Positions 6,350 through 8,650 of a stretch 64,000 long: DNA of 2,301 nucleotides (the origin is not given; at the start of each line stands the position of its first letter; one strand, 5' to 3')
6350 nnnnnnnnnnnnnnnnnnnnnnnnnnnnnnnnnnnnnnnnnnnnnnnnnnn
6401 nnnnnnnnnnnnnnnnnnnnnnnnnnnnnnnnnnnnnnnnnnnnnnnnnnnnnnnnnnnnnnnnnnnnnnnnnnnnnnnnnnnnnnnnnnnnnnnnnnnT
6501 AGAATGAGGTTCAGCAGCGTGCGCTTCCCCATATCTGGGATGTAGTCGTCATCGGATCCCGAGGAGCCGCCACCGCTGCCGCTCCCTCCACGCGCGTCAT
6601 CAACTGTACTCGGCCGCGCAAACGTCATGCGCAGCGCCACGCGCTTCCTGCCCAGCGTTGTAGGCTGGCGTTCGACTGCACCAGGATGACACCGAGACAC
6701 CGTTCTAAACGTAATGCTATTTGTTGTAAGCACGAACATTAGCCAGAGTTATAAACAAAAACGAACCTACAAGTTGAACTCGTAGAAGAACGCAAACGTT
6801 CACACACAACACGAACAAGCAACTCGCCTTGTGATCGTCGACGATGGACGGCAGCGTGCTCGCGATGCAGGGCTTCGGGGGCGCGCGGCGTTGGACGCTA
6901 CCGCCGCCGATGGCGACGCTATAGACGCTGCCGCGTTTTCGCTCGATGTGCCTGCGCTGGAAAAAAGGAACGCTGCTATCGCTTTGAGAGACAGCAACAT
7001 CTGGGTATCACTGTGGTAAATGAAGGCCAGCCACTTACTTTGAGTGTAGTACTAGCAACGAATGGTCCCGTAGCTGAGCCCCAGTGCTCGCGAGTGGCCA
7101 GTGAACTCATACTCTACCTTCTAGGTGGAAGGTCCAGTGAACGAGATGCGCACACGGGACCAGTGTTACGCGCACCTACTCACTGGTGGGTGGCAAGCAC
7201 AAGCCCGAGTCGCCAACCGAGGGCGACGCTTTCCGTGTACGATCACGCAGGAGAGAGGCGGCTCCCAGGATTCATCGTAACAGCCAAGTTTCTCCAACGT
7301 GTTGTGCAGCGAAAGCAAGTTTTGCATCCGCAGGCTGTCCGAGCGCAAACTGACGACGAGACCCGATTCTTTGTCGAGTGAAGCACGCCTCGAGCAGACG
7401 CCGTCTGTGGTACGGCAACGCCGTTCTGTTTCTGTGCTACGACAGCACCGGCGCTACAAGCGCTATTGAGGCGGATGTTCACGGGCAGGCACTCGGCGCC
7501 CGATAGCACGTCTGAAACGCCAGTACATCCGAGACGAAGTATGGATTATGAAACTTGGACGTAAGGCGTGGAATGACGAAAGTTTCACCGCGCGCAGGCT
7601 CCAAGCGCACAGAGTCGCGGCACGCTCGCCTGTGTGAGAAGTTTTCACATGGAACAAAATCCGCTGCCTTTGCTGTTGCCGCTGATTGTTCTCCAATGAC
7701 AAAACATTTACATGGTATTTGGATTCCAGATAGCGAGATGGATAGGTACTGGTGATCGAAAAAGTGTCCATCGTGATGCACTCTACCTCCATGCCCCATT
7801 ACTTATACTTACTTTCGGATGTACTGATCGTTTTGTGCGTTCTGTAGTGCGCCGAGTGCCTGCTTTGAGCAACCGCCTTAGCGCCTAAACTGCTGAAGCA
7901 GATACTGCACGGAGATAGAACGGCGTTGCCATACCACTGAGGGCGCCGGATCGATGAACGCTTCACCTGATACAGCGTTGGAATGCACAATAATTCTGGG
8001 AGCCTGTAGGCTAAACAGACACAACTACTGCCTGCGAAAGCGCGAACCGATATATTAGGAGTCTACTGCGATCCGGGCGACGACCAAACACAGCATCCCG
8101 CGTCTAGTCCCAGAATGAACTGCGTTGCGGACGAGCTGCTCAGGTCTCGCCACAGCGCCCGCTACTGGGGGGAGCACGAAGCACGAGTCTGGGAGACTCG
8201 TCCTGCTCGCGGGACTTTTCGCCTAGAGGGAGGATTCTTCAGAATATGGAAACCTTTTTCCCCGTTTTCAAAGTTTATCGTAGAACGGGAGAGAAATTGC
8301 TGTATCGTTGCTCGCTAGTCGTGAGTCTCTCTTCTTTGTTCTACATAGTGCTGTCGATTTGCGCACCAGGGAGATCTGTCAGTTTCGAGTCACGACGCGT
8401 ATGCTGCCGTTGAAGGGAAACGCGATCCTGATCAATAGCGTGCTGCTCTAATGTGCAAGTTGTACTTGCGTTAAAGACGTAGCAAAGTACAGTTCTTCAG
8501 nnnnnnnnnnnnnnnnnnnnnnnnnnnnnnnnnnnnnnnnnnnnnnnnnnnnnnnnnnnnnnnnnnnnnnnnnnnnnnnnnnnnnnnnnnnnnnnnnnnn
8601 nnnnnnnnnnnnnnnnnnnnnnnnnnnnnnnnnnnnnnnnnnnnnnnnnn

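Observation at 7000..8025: Non-coding dispersed repeat family R2 (four copies) with a nearly invariant 60-bp core and embedded 5S-rRNA-like segments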

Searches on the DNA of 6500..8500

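Call 5: search_rna_families(source=window, start=6500, end=8500, threshold=evalue, max_evalue=10, show_alignments=3)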
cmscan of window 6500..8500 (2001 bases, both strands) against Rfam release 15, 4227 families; matches with E-value up to 10: 0.
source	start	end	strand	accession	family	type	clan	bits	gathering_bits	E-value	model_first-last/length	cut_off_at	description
